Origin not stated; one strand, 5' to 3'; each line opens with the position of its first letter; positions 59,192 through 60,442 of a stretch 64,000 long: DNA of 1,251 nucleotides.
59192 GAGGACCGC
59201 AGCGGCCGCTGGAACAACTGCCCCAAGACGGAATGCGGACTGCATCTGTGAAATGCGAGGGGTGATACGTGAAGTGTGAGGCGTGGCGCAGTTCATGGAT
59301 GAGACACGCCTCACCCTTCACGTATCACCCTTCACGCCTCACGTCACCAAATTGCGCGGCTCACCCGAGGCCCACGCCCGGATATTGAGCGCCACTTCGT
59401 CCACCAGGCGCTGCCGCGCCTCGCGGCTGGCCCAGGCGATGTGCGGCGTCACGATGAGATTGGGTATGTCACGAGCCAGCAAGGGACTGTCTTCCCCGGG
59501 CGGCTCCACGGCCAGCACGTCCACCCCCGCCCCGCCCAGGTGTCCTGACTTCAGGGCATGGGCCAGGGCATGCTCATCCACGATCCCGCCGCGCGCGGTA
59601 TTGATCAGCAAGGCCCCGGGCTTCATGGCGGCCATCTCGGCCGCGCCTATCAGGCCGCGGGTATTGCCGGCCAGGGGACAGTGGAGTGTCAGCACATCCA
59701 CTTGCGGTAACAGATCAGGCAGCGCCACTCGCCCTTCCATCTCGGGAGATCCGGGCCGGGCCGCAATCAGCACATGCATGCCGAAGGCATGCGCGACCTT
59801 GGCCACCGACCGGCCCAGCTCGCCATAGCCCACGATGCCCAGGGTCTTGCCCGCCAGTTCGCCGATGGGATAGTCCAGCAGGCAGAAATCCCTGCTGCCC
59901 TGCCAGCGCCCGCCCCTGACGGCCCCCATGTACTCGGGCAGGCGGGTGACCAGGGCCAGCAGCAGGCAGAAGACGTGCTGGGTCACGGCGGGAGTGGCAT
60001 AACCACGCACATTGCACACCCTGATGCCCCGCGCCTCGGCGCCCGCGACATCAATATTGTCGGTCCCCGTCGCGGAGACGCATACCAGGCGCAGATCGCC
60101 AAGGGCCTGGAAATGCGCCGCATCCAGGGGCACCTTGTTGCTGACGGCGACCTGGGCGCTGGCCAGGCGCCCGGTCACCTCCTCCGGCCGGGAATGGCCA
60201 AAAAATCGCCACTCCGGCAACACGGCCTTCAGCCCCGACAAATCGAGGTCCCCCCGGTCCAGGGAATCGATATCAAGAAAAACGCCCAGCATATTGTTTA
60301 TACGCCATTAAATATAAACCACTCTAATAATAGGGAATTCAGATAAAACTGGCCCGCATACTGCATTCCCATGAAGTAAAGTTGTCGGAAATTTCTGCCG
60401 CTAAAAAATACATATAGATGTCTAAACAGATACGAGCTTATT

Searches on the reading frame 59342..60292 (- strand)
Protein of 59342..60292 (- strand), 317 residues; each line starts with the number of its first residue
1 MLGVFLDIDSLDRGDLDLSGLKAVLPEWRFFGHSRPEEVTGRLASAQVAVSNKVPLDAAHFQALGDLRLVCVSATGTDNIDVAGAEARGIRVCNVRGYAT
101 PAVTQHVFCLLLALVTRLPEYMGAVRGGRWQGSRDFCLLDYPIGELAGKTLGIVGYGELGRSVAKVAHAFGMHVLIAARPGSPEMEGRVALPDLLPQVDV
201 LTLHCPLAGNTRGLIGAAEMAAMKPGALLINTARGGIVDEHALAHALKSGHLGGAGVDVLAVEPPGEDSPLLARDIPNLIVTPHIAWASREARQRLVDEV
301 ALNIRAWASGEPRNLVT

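Call 49: search_protein_families(library=pfam, proteins=[window:59342-60292:-], max_evalue=0.00001)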
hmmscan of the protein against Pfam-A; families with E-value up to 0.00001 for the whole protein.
window:59342-60292:- (317 aa): 2 families
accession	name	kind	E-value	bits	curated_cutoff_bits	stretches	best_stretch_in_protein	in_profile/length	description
PF02826.25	2-Hacid_dh_C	-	8.7e-53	178.8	25.1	1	109-286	2-178/178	D-isomer specific 2-hydroxyacid dehydrogenase, NAD binding domain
PF00389.36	2-Hacid_dh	-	3.1e-20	72.6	24.6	1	33-316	27-133/134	D-isomer specific 2-hydroxyacid dehydrogenase, catalytic domain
